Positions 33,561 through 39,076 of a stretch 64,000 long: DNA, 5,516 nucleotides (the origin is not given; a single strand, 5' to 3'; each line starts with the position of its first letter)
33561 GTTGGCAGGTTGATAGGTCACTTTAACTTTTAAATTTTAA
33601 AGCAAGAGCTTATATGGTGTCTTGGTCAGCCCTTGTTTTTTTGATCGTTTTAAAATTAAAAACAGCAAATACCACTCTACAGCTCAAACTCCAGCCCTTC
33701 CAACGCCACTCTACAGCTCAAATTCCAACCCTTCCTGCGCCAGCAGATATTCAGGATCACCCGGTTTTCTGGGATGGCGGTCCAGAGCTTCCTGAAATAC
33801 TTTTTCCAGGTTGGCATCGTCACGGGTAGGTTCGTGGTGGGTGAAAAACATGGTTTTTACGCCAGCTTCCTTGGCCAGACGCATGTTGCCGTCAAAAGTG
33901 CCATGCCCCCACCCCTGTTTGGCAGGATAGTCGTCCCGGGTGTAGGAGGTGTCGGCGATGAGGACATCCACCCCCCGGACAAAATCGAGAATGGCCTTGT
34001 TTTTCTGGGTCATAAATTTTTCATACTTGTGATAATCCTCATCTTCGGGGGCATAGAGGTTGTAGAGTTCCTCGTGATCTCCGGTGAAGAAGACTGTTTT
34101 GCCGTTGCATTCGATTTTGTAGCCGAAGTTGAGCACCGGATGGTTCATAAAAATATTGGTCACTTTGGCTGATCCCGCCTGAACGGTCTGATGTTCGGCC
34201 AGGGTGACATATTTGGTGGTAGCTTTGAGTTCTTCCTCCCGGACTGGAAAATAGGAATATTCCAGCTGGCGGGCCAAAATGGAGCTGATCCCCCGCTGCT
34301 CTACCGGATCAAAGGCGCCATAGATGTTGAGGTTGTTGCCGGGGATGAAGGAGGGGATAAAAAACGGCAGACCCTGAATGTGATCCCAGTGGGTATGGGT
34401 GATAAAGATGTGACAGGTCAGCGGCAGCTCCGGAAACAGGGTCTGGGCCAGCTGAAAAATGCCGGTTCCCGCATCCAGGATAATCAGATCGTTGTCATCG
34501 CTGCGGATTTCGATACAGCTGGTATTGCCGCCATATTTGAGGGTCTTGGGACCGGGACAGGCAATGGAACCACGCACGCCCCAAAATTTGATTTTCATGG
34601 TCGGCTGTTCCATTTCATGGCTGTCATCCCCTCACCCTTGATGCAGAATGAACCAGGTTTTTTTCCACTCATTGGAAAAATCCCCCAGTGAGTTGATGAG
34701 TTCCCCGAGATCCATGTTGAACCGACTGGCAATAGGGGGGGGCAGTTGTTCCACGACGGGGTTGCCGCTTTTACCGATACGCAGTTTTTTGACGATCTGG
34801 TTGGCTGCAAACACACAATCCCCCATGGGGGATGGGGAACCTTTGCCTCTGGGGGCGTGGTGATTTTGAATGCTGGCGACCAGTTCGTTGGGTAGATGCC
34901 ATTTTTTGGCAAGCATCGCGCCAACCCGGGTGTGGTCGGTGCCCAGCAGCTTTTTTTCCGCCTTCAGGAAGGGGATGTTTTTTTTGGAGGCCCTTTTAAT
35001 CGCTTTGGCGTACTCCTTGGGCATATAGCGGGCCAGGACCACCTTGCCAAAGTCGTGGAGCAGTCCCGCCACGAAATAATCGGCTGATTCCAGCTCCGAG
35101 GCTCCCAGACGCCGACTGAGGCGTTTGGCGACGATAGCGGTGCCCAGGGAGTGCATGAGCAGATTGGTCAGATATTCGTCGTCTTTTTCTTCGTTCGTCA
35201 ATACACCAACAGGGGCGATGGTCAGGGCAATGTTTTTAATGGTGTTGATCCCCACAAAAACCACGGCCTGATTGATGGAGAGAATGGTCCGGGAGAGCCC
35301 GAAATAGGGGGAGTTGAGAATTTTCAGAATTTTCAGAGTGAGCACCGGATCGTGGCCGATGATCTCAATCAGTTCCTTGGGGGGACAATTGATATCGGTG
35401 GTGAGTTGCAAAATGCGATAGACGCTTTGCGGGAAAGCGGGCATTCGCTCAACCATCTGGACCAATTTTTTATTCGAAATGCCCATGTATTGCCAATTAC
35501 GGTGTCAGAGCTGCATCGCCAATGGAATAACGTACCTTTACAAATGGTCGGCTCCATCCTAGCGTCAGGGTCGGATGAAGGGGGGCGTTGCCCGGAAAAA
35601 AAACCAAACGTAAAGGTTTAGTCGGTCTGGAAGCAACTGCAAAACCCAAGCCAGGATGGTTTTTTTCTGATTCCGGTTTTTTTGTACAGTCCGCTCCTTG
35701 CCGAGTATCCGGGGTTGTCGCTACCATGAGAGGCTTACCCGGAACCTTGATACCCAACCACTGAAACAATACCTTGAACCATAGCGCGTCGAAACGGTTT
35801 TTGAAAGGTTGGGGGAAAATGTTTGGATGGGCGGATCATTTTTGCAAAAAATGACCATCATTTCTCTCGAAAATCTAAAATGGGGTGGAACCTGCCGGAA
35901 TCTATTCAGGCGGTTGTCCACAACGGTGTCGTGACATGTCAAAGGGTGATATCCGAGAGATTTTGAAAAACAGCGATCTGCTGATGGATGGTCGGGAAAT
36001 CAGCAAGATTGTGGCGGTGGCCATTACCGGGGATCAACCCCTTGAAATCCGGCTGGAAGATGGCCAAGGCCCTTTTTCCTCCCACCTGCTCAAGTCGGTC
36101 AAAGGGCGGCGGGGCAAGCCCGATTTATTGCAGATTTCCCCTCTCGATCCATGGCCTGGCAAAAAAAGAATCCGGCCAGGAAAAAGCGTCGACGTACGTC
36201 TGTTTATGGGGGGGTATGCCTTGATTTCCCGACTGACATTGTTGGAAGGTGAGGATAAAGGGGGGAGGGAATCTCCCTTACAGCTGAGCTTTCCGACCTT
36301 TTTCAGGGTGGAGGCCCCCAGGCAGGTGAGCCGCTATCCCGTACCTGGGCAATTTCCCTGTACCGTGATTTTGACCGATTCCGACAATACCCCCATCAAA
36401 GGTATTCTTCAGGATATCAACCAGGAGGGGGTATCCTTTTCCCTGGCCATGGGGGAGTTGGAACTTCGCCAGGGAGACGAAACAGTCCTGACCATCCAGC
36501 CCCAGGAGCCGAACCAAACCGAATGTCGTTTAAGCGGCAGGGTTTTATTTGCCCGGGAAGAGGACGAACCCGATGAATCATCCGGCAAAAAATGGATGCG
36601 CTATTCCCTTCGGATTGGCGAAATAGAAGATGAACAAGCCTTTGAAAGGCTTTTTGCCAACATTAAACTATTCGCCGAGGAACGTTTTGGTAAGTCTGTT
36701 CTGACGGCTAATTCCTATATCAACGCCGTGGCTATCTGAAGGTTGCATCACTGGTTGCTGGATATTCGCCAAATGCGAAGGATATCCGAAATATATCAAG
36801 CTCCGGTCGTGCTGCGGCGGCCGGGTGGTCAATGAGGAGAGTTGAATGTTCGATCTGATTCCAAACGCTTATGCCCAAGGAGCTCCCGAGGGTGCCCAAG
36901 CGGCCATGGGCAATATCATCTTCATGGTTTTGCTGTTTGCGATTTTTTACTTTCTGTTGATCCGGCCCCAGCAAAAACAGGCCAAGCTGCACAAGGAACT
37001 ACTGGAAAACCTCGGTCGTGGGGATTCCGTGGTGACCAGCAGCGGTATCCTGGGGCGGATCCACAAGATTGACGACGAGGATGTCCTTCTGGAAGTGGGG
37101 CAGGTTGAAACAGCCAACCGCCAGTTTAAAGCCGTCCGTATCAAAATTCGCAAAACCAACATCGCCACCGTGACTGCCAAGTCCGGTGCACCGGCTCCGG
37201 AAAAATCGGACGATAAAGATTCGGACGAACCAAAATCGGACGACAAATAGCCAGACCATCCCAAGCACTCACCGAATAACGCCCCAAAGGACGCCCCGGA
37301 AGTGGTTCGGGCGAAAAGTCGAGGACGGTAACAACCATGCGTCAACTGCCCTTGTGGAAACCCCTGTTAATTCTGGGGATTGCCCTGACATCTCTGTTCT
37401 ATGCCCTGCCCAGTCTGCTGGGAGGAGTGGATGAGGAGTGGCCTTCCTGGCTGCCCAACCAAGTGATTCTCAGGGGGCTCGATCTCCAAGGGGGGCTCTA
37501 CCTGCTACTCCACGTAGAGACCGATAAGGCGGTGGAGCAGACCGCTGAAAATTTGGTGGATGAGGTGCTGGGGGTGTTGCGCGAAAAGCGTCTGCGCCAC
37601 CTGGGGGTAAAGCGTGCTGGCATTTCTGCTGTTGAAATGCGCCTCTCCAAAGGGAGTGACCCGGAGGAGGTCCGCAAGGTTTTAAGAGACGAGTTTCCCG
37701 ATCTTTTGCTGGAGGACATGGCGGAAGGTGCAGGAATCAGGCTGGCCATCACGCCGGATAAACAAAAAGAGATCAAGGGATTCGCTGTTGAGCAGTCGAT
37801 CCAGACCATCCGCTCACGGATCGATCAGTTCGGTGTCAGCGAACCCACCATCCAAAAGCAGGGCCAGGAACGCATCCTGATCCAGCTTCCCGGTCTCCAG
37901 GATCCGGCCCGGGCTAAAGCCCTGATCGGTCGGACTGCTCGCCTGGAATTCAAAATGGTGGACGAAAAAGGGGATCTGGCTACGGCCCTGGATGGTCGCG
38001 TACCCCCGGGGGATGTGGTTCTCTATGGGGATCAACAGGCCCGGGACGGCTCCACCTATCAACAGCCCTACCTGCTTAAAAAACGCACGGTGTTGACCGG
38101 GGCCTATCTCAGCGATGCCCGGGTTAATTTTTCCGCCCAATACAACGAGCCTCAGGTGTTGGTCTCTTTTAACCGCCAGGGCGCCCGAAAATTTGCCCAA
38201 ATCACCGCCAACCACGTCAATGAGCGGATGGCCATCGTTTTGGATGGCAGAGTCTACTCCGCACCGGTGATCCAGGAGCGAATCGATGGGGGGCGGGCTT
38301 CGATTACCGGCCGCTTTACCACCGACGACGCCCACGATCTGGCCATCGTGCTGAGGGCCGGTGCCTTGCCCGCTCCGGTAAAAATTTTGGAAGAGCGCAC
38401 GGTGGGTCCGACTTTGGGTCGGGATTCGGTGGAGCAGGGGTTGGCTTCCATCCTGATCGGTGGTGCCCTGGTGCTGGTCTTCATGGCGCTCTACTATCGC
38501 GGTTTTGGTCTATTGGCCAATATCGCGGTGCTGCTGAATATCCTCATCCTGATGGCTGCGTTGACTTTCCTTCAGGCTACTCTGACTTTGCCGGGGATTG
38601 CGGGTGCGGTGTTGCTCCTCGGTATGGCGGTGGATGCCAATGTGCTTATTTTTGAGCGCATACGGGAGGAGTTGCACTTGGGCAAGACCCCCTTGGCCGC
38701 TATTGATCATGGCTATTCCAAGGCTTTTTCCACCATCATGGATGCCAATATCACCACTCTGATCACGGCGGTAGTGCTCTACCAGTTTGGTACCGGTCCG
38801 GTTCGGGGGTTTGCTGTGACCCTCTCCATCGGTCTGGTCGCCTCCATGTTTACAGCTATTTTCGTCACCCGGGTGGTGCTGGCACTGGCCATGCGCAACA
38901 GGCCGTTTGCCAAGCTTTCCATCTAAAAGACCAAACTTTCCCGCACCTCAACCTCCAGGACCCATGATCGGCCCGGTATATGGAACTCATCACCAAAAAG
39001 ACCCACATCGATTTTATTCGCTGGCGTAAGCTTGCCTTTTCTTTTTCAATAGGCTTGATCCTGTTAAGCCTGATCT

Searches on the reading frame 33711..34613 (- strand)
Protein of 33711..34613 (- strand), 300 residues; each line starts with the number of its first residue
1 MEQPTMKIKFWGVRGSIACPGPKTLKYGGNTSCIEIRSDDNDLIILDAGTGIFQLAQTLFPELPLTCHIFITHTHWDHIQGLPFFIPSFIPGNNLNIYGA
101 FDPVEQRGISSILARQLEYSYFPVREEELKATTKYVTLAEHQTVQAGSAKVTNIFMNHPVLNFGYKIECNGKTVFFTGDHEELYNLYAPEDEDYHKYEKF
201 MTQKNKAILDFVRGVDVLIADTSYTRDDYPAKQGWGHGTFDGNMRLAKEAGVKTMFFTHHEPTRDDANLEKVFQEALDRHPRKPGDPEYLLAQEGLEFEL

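Call 45: search_protein_families(library=pfam, proteins=[window:33711-34613:-], max_evalue=0.001)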
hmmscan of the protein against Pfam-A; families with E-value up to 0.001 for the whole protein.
window:33711-34613:- (300 aa): 2 families
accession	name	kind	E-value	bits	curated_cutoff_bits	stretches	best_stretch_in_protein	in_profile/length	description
PF12706.13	Lactamase_B_2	-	1.4e-19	71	27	1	44-260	3-200/200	Beta-lactamase superfamily domain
PF00753.33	Lactamase_B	-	6.4e-06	26.7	22.7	1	28-91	3-69/196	Metallo-beta-lactamase superfamily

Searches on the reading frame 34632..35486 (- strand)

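Call 45: search_protein_families(library=pfam, proteins=[window:34632-35486:-], max_evalue=0.001)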
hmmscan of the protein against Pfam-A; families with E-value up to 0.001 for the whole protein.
window:34632-35486:- (284 aa): 2 families
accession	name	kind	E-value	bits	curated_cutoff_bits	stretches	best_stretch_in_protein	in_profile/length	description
PF08668.18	HDOD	-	4.8e-57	193.1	22.9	1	15-212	1-196/196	HDOD domain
PF01966.28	HD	-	4.8e-11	43.4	22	1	111-215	3-90/116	HD domain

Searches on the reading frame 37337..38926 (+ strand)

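Call 45: search_protein_families(library=pfam, proteins=[window:37337-38926:+], max_evalue=0.001)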
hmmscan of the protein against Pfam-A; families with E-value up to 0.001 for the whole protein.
window:37337-38926:+ (529 aa): 6 families
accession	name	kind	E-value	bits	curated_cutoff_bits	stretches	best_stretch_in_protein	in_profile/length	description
PF22599.2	SecDF_P1_head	-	3.7e-41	140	27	1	241-346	9-114/114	SecDF, P1 head subdomain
PF21760.3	SecD_1st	-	2e-29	101.2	27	1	151-210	1-60/60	Protein translocase subunit SecDF, P1 domain, N-terminal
PF02355.23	SecD_SecF_C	-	6.2e-21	75.1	20.5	1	349-517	14-185/189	Protein export membrane protein SecD/SecF, C-terminal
PF03176.21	MMPL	-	2.5e-05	23.8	20.5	1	377-521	166-305/333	MMPL family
PF13721.11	SecD-TM1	-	3.2e-05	24.7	30.5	0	1-29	1-29/103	SecD export protein N-terminal TM region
PF00873.25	ACR_tran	-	0.00012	20.4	28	1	362-522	327-493/1021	AcrB/AcrD/AcrF family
